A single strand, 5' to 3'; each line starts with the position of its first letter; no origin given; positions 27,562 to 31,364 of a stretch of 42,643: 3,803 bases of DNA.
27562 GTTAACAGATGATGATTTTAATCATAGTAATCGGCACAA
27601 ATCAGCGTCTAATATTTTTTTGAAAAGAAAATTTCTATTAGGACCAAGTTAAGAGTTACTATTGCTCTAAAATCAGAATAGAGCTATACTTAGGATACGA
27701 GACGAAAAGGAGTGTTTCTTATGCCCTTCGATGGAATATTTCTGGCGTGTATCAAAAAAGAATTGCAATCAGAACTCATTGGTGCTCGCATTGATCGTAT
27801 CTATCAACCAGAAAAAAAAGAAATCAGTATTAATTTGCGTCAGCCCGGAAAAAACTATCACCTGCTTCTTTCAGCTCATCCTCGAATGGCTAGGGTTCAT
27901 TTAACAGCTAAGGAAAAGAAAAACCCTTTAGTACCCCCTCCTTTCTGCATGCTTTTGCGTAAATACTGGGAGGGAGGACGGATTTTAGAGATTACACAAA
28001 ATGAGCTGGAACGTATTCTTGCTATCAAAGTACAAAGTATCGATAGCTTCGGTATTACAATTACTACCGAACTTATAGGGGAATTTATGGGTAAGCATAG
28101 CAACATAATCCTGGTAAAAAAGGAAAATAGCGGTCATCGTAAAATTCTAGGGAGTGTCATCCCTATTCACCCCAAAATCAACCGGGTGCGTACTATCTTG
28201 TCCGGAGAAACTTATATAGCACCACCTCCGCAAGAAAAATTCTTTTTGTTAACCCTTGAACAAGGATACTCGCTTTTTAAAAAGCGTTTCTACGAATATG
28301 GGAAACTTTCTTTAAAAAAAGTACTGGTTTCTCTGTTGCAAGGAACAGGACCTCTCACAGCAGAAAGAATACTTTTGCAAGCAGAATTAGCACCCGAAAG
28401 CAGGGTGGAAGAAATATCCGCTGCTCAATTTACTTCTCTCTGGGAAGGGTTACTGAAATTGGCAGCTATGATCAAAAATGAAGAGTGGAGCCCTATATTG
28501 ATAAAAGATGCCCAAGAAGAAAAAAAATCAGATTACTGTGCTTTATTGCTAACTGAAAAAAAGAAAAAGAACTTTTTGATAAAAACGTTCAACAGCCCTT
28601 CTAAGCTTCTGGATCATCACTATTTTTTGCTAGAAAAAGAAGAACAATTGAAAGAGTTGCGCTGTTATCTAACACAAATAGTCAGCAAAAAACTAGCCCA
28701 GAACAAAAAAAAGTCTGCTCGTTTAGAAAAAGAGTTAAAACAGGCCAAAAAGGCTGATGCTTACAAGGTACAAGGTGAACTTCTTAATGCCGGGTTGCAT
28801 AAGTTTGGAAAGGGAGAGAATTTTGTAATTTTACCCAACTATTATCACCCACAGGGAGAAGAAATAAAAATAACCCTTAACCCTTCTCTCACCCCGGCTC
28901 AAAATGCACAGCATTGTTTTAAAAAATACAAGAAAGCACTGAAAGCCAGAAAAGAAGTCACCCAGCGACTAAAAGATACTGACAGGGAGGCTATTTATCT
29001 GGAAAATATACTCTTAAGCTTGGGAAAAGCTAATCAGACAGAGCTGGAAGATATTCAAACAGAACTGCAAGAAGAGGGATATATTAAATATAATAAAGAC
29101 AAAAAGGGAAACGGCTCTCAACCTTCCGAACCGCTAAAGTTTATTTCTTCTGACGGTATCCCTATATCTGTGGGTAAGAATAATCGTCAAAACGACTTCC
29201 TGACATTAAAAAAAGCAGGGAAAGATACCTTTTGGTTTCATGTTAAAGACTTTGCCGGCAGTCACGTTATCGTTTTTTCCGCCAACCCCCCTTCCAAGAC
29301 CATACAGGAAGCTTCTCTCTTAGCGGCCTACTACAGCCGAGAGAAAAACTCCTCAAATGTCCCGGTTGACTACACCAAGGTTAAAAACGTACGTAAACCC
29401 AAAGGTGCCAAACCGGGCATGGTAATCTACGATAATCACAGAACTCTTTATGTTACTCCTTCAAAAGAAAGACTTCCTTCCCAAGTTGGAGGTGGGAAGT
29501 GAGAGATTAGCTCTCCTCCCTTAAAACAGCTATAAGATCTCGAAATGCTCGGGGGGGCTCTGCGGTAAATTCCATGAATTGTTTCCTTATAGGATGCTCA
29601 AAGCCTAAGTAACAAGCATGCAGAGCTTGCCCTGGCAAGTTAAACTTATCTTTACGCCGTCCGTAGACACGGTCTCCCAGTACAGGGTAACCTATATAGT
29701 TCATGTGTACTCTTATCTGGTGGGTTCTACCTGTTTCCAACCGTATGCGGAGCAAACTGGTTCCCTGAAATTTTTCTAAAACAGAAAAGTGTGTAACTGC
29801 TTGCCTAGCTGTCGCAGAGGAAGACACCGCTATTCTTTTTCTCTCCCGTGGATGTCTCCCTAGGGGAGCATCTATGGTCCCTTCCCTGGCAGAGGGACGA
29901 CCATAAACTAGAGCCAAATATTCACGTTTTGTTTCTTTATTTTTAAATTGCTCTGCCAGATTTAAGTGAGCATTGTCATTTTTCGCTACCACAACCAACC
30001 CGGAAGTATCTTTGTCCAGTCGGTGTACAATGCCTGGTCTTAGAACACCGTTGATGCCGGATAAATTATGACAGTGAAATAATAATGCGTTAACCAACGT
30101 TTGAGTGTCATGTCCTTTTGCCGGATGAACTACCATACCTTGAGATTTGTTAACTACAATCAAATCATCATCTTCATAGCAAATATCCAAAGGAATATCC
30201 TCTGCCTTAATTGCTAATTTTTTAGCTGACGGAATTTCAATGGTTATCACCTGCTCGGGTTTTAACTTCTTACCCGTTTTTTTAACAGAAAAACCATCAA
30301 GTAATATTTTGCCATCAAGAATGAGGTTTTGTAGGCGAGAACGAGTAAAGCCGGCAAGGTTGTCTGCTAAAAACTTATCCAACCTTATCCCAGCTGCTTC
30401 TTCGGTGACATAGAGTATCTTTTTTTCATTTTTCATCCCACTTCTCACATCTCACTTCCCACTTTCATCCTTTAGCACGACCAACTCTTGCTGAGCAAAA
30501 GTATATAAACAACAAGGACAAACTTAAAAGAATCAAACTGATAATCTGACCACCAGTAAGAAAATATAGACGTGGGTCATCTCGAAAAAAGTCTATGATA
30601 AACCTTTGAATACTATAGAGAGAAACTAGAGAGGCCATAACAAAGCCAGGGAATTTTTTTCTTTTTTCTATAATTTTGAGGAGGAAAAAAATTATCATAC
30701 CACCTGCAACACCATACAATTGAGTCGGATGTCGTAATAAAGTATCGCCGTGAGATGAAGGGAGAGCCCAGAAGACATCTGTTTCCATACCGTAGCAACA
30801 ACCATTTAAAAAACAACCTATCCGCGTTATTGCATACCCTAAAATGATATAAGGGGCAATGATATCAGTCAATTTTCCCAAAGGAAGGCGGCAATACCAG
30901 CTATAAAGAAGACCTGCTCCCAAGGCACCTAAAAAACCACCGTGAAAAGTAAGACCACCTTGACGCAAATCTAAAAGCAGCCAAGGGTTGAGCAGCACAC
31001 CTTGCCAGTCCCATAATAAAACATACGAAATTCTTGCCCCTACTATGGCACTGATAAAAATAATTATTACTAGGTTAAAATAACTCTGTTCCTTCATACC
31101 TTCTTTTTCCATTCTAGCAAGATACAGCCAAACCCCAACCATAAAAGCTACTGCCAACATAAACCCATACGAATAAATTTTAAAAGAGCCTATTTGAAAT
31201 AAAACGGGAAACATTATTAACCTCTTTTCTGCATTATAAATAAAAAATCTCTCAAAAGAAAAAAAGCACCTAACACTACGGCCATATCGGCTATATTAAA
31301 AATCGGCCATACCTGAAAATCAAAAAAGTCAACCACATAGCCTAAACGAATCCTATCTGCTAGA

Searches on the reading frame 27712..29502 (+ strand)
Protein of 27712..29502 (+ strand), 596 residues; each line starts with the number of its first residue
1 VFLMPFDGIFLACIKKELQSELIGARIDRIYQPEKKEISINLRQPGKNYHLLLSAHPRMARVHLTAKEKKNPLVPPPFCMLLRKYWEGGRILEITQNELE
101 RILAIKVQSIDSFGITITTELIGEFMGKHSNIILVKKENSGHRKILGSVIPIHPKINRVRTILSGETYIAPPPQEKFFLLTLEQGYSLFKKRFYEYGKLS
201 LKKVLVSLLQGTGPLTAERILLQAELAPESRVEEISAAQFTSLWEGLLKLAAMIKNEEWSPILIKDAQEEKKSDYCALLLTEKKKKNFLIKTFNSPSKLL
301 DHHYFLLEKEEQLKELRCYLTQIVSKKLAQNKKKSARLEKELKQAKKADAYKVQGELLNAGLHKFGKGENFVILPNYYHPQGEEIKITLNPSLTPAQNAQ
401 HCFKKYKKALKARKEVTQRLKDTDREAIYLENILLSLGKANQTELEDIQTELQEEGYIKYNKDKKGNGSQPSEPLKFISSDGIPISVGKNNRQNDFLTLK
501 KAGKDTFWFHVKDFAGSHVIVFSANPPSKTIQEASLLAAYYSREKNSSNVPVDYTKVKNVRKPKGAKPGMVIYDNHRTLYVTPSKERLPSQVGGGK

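Call 91: search_protein_families(library=pfam, proteins=[window:27712-29502:+], max_evalue=0.00001)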
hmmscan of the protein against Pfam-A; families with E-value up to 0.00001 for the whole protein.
window:27712-29502:+ (596 aa): 3 families
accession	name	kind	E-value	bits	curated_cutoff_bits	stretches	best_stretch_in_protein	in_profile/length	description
PF05833.16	NFACT_N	-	4.8e-130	434.8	31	1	7-467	1-452/456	NFACT N-terminal and middle domains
PF05670.18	NFACT-R_1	-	2.6e-12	47.7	29.8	1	477-569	5-106/112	NFACT protein RNA binding domain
PF18297.6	NFACT-R_2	-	2.7e-07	31.1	26.9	1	479-561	6-86/104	NFACT protein RNA binding domain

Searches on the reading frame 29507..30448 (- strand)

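Call 91: search_protein_families(library=pfam, proteins=[window:29507-30448:-], max_evalue=0.00001)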
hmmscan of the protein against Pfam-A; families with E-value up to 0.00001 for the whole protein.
window:29507-30448:- (313 aa): 2 families
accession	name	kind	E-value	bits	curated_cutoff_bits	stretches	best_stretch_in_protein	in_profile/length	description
PF00849.27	PseudoU_synth_2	-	7e-37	127.4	26.8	1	95-250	1-151/152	RNA pseudouridylate synthase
PF01479.30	S4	-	6.2e-07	29.5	22.8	1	22-68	2-48/48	S4 domain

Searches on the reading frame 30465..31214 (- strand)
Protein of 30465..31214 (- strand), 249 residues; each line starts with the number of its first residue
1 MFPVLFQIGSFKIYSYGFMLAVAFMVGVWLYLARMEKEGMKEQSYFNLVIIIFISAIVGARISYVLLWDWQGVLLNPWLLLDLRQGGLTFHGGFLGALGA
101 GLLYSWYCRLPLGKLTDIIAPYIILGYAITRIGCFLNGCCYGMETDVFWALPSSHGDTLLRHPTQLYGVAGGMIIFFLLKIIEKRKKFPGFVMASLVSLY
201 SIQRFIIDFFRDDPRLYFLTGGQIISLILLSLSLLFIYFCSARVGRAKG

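Call 91: search_protein_families(library=pfam, proteins=[window:30465-31214:-], max_evalue=0.00001)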
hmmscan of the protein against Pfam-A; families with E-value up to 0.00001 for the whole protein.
window:30465-31214:- (249 aa): 1 family
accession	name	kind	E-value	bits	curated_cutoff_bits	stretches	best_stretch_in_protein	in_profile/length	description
PF01790.23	LGT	-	6.1e-60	203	24.9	1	3-238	1-239/240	Prolipoprotein diacylglyceryl transferase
